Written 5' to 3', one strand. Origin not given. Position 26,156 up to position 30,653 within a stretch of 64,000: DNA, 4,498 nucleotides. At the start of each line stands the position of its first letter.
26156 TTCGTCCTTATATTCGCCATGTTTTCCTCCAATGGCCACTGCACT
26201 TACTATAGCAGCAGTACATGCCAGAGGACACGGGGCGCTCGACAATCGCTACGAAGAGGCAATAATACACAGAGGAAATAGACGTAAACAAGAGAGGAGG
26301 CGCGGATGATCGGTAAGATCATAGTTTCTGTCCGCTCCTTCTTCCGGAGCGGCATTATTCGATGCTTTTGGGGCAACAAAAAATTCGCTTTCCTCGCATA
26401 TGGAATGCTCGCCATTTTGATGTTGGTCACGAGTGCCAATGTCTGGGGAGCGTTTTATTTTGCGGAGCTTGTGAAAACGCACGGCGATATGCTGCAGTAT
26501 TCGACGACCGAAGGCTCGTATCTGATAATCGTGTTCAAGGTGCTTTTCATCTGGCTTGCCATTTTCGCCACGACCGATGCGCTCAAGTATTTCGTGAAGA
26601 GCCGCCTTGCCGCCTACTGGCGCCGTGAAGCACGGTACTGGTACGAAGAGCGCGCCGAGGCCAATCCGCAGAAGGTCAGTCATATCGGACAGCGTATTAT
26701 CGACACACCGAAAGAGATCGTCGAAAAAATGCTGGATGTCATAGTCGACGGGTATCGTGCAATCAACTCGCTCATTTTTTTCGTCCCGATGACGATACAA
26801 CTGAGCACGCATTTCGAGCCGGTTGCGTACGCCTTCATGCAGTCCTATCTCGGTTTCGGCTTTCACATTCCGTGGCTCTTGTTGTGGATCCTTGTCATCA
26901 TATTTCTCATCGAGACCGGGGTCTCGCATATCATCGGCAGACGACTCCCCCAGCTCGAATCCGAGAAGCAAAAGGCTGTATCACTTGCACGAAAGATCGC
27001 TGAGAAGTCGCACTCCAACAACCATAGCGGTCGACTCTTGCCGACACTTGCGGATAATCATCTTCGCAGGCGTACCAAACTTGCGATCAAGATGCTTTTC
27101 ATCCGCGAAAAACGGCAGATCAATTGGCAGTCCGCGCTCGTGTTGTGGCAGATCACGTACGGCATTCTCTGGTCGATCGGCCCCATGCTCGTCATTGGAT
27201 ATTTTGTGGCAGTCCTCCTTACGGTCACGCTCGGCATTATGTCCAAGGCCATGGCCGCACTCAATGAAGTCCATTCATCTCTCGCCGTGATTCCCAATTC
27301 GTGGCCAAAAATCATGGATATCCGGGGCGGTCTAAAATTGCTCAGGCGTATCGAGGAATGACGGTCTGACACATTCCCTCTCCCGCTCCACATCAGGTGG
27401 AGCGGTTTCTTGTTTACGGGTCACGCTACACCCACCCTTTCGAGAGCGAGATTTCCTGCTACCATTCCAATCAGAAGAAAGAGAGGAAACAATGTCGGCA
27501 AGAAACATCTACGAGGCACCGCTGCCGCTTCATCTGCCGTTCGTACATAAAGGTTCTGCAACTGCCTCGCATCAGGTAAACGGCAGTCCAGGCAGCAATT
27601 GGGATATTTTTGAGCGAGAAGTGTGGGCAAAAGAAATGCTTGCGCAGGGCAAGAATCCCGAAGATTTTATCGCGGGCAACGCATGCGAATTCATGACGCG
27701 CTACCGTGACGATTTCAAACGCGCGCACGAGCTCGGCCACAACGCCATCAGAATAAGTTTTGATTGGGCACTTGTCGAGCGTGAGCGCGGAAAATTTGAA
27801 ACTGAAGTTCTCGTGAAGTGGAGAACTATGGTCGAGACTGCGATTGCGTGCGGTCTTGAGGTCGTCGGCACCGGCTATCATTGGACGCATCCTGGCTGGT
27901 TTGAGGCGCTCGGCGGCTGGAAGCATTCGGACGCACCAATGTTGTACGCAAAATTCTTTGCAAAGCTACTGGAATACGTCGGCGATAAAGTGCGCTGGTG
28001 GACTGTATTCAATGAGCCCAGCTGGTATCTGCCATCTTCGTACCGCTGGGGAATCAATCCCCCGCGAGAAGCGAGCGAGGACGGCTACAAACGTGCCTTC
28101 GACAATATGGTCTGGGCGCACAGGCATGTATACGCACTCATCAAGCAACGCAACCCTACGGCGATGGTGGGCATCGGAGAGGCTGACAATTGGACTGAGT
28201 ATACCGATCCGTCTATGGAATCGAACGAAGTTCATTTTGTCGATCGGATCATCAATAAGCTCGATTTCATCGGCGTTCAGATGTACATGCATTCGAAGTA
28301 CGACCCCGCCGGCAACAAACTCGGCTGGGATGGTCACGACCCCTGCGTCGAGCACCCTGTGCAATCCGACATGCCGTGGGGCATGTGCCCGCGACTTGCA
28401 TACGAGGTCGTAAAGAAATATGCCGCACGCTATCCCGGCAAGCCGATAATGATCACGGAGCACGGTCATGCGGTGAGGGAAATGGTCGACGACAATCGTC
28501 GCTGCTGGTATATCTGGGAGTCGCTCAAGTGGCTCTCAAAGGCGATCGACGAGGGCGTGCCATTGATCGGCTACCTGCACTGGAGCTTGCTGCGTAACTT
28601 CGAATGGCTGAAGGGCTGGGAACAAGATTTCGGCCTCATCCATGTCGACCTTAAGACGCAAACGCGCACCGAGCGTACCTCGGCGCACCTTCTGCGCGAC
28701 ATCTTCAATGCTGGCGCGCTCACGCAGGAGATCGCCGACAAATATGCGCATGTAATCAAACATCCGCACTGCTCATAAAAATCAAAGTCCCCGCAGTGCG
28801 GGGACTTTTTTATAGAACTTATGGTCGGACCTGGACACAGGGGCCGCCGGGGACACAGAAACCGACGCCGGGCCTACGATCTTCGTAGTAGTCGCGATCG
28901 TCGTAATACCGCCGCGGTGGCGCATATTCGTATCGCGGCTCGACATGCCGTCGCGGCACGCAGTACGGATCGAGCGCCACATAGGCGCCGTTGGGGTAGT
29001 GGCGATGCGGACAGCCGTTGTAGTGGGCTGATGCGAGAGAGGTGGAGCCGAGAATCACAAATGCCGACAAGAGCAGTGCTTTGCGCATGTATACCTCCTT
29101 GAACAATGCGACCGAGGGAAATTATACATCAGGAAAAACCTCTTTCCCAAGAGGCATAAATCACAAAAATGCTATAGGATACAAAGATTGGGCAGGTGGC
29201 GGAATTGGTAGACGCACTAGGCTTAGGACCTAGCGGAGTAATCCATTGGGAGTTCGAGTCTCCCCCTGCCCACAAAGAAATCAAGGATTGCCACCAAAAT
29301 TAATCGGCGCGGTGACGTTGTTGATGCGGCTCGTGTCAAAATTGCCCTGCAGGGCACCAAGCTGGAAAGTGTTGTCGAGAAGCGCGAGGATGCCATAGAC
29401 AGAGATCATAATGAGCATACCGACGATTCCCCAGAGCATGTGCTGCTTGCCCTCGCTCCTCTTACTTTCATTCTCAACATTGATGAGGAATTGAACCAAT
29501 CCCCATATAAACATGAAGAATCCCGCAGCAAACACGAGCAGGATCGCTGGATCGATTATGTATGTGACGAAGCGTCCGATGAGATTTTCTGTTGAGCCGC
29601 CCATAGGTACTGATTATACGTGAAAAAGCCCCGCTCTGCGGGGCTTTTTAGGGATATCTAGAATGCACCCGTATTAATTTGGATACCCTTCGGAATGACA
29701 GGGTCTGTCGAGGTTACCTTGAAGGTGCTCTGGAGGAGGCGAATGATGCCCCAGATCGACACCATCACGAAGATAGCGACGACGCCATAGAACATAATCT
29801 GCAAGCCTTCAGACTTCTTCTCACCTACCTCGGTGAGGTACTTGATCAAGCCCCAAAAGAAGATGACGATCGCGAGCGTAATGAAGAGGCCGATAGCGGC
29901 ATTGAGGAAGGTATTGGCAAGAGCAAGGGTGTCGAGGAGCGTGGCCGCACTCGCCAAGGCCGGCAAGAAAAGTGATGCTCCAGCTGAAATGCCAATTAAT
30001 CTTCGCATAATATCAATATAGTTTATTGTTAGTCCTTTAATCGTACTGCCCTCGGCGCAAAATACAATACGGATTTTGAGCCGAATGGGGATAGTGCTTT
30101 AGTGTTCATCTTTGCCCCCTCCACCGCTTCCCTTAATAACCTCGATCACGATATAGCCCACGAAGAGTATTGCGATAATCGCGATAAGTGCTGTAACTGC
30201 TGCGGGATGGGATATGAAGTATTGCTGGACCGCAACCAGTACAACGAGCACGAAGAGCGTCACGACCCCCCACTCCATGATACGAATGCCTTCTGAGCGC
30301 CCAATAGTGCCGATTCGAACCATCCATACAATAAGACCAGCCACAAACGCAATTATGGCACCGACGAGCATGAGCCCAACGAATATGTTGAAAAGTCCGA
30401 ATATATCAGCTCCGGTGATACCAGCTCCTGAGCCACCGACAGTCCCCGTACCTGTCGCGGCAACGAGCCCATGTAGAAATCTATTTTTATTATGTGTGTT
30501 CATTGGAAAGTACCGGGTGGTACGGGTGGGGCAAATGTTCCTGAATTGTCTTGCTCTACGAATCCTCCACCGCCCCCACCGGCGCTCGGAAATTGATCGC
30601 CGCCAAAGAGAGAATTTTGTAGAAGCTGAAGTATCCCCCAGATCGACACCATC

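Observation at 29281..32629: Operon of five paralogous double-TM pilin-like small proteins plus a membrane-anchored solute-binding protein, with a sixth paralog at 6000-6389 beside tRNA-Trp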

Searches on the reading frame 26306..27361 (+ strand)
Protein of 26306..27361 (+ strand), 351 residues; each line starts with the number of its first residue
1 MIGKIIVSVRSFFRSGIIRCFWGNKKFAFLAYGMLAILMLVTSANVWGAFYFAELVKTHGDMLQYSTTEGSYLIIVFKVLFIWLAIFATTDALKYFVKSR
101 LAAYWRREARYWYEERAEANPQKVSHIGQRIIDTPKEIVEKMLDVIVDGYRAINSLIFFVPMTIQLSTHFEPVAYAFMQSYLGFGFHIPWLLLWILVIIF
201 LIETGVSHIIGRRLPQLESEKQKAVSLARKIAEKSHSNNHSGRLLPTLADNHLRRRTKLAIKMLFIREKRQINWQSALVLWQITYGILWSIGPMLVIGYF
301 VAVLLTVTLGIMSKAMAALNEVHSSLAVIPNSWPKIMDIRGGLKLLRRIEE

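Call 9: search_protein_families(library=pfam, proteins=[window:26306-27361:+], max_evalue=0.01)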
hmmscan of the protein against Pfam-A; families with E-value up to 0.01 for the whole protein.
window:26306-27361:+ (351 aa): 1 family
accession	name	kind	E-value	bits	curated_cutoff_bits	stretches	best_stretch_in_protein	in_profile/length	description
PF05992.17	SbmA_BacA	-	2.3e-13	50.7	24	1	69-350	52-311/315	SbmA/BacA-like family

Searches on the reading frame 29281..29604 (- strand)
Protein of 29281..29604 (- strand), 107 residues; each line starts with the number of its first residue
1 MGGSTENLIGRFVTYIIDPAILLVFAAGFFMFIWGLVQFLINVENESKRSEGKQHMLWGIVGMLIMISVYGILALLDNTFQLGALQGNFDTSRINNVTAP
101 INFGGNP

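Call 4: search_protein_families(library=pfam, proteins=[window:29281-29604:-], max_evalue=1)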
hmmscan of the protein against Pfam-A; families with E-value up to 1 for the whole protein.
window:29281-29604:- (107 aa): 5 families
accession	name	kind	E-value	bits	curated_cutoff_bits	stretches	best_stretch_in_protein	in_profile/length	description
PF18895.5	T4SS_pilin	-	1e-05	25.9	26.6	1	18-73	14-68/71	Type IV secretion system pilin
PF09323.15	DUF1980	-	0.02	15.7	25.9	1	10-56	20-69/110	DUF1980 N-terminal domain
PF19554.4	DUF6077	-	0.021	14.1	27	1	12-75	66-131/354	Family of unknown function (DUF6077)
PF06271.18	RDD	-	0.067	13.9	24.1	1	10-67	6-63/137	RDD family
PF11190.13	DUF2976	-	0.092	13.1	28.2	1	4-70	11-72/87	Protein of unknown function (DUF2976)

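Call 5: search_protein_families(library=ncbifam, proteins=[window:29281-29604:-], max_evalue=1)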
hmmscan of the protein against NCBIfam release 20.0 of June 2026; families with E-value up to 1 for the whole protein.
window:29281-29604:- (107 aa): 4 families
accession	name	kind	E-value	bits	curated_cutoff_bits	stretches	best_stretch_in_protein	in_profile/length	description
NF045849.1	ICE_MMCAP2_0565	equivalog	2e-06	27.4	40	1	10-74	10-74/80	Mbov_0395 family pilin-like conjugal transfer protein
TIGR03943.1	TIGR03943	equivalog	0.0049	16.3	88.8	1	10-75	3-72/221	TIGR03943 family putative permease subunit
NF033883.1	conj_TraQ_IncI1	equivalog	0.014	15.3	80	1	9-90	6-84/175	conjugal transfer protein TraQ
NF043064.1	MMSYN1_0877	equivalog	0.021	14.6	170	1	9-85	100-171/212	ECF transporter S component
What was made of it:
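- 29281..29604 (-): P1: pilin-like hairpin without a signal peptide (107 aa), always the last gene of the array. NCBIfam Mbov_0395 pilin-like conjugal transfer protein scores 27.4 bits, below its cut-off of 40 (call 5).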

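Call 49: search_protein_families(library=pfam, alignment_id=A3, max_evalue=0.01)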
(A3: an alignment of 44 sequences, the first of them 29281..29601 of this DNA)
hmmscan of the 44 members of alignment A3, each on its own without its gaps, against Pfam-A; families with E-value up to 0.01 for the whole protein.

A. member 1, window:29281-29601:- (106 aa): 1 family
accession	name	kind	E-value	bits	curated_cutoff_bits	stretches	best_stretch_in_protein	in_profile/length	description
PF18895.5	T4SS_pilin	-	1.3e-05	25.6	26.6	1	17-72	14-68/71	Type IV secretion system pilin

B. families by the number of members that match (of 44 scanned): 12 families
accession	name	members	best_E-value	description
PF18895.5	T4SS_pilin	37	1.4e-07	Type IV secretion system pilin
PF19865.4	DUF6338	2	0.0028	Family of unknown function (DUF6338)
PF07666.16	MpPF26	1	0.00088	M penetrans paralogue family 26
PF03994.20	DUF350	1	0.001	Domain of Unknown Function (DUF350)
PF01036.24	Bac_rhodopsin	1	0.0011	Bacteriorhodopsin-like protein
PF12750.12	Maff2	1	0.0018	Maff2 family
PF06271.18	RDD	1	0.0024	RDD family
PF09990.14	DUF2231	1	0.003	Predicted membrane protein (DUF2231)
PF19554.4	DUF6077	1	0.0033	Family of unknown function (DUF6077)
PF20447.3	DUF6704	1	0.0047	Family of unknown function (DUF6704)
PF02790.20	COX2_TM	1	0.0056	Cytochrome C oxidase subunit II, transmembrane domain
PF04306.18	DUF456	1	0.0084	Protein of unknown function (DUF456)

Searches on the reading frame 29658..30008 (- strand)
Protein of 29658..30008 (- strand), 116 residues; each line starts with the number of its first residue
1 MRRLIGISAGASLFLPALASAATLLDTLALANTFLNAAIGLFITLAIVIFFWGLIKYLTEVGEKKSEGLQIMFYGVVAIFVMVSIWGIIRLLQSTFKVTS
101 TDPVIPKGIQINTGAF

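Call 4: search_protein_families(library=pfam, proteins=[window:29658-30008:-], max_evalue=1)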
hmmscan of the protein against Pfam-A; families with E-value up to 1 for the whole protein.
window:29658-30008:- (116 aa): 4 families
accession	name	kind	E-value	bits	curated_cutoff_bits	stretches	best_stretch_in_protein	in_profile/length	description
PF18895.5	T4SS_pilin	-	0.00011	22.6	26.6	1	29-92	7-71/71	Type IV secretion system pilin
PF01595.25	CNNM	-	0.08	13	28.4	1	9-73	37-90/181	Cyclin M transmembrane N-terminal domain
PF18920.5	DUF5671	-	0.21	11.9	28.4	1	71-107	2-38/132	Domain of unknown function (DUF5671)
PF09889.16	DUF2116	-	0.25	11.8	26.8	1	63-86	32-55/59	Probable treble clef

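Call 5: search_protein_families(library=ncbifam, proteins=[window:29658-30008:-], max_evalue=1)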
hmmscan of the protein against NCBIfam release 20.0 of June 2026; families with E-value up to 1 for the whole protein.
window:29658-30008:- (116 aa): 1 family
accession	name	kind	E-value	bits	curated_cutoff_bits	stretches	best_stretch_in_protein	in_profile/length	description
NF045849.1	ICE_MMCAP2_0565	equivalog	0.017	14.8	40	1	31-92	13-76/80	Mbov_0395 family pilin-like conjugal transfer protein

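Call 48: search_protein_families(library=pfam, alignment_id=A2, max_evalue=0.01)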
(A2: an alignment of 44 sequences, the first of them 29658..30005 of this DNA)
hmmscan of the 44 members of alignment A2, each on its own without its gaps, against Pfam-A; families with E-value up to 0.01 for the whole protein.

A. member 1, window:29658-30005:- (115 aa): 1 family
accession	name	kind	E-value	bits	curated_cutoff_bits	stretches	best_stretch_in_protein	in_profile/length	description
PF18895.5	T4SS_pilin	-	0.00011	22.7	26.6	1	28-91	7-71/71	Type IV secretion system pilin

B. families by the number of members that match (of 44 scanned): 11 families
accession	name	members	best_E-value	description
PF18895.5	T4SS_pilin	43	4.8e-09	Type IV secretion system pilin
PF00520.37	Ion_trans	4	3.3e-05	Ion transport protein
PF20535.3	DUF6750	2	0.0012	Family of unknown function (DUF6750)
PF06454.17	THH1_TOM1-3_dom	2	0.0024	THH1/TOM1/TOM3 domain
PF03619.22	Solute_trans_a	2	0.0053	Organic solute transporter Ostalpha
PF12750.12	Maff2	1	0.0027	Maff2 family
PF01988.24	VIT1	1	0.0041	VIT family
PF13687.11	DUF4153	1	0.0067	Domain of unknown function (DUF4153)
PF18920.5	DUF5671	1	0.0076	Domain of unknown function (DUF5671)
PF04290.18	DctQ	1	0.0083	Tripartite ATP-independent periplasmic transporters, DctQ component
PF25592.1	DUF7937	1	0.0088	Domain of unknown function (DUF7937)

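Call 71: find_related_loci(query=A2, collection=metagenome_contigs, flank=8000)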
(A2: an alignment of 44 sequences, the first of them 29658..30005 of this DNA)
Query A2 (115 aa) in metagenome_contigs; peptide patterns used: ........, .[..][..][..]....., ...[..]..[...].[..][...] (x = any residue, [..] = any of these).
600 stretches matched a pattern (row limit reached: there are more); 535 encode a relative of the query (tblastn E <= 1e-3); the best 80 are kept; 80 distinct loci.
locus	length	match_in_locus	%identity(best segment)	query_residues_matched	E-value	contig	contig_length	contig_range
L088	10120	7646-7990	85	1-113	8e-60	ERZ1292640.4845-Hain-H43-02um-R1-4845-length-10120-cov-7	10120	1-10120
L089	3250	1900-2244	84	1-113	2e-59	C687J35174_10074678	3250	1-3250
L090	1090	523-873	80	1-114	5e-62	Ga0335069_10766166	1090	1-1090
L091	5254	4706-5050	83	1-113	1e-57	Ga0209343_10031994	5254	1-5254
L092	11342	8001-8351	80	1-115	2e-57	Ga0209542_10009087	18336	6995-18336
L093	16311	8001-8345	83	1-113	2e-57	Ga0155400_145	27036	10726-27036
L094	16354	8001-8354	81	1-115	7e-56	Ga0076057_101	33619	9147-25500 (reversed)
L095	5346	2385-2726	82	1-112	1e-55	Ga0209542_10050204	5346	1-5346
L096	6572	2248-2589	80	1-112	3e-55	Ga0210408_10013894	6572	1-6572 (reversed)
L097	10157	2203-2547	80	1-113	2e-55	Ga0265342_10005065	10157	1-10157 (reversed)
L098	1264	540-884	79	1-113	2e-57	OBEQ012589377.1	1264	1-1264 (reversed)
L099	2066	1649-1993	79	1-113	1e-55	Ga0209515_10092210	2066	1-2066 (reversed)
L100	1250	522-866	77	1-113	1e-57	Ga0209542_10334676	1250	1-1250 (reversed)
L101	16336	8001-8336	80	1-110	5e-55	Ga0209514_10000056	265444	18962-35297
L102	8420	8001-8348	78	2-115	3e-54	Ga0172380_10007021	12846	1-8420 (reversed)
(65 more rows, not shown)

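Call 95: search_dna_similar(query=window:29661-30008:-, collection=plasmids, mode=protein, max_evalue=0.01, max_rows=15)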
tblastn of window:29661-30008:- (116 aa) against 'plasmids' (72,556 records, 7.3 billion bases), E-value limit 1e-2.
No match.

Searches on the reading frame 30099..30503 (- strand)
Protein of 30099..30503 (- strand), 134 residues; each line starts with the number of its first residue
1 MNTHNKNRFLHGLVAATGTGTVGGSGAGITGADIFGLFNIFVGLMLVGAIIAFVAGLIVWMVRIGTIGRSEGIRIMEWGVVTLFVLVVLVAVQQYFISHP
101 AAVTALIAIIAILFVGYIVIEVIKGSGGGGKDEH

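Call 4: search_protein_families(library=pfam, proteins=[window:30099-30503:-], max_evalue=1)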
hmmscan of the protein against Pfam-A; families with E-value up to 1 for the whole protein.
window:30099-30503:- (134 aa): 1 family
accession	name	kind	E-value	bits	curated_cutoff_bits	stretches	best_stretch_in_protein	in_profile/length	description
PF16212.11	PhoLip_ATPase_C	-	0.51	10.5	28.3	1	39-120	113-195/251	Phospholipid-translocating P-type ATPase C-terminal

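Call 5: search_protein_families(library=ncbifam, proteins=[window:30099-30503:-], max_evalue=1)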
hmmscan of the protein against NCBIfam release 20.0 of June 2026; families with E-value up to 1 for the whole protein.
window:30099-30503:- (134 aa): 3 families
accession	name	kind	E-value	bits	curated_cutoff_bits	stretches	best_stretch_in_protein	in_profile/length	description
NF012147.1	blaIMP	exception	0.052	12.7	460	1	75-105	43-73/245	IMP family subclass B1 metallo-beta-lactamase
NF047765.1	LIC_13387_fam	subfamily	0.39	10.4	33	1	38-113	54-127/131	LIC_13387 family protein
NF033670.1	polymyxin_MCR6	exception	0.47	9.2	1235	1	41-99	124-180/538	MCR-6 family phosphoethanolamine--lipid A transferase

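Call 50: search_protein_families(library=pfam, alignment_id=A4, max_evalue=0.01)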
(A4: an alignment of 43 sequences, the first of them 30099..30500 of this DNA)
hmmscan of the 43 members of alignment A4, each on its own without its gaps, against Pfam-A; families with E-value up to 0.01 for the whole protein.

A. member 1, window:30099-30500:- (133 aa): 0 families

B. families by the number of members that match (of 43 scanned): 17 families
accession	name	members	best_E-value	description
PF18895.5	T4SS_pilin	10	5.9e-05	Type IV secretion system pilin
PF13567.11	DUF4131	5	0.00072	Domain of unknown function (DUF4131)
PF02322.20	Cyt_bd_oxida_II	3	0.0012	Cytochrome bd terminal oxidase subunit II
PF07695.17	7TMR-DISM_7TM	3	0.007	7TM diverse intracellular signalling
PF13789.11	DUF4181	2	1.7e-05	Domain of unknown function (DUF4181)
PF19747.4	DUF6234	2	0.0005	Family of unknown function (DUF6234)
PF14126.11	DUF4293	2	0.0042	Domain of unknown function (DUF4293)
PF07332.16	Phage_holin_3_6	1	0.00039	Putative Actinobacterial Holin-X, holin superfamily III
PF16212.11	PhoLip_ATPase_C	1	0.00085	Phospholipid-translocating P-type ATPase C-terminal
PF12669.12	FeoB_associated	1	0.0016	FeoB-associated Cys-rich membrane protein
PF13105.11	DUF3959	1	0.0037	Protein of unknown function (DUF3959)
PF13779.11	DUF4175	1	0.0038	Domain of unknown function (DUF4175)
PF03188.21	Cytochrom_B561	1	0.0055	Eukaryotic cytochrome b561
PF05545.16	FixQ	1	0.0074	Cbb3-type cytochrome oxidase component FixQ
PF24432.1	DUF7555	1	0.0077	Family of unknown function (DUF7555)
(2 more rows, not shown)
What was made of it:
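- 30099..30503 (-): P3: pilin-like hairpin with a third hydrophobic helix and a charged C-terminal tail (134 aa); the fastest-evolving member. 10 of 43 orthologs hit PF18895 (call 50).
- Single orthologs give sporadic weak hits to other membrane families, including one holin hit at E 3.9e-4 (call 50).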
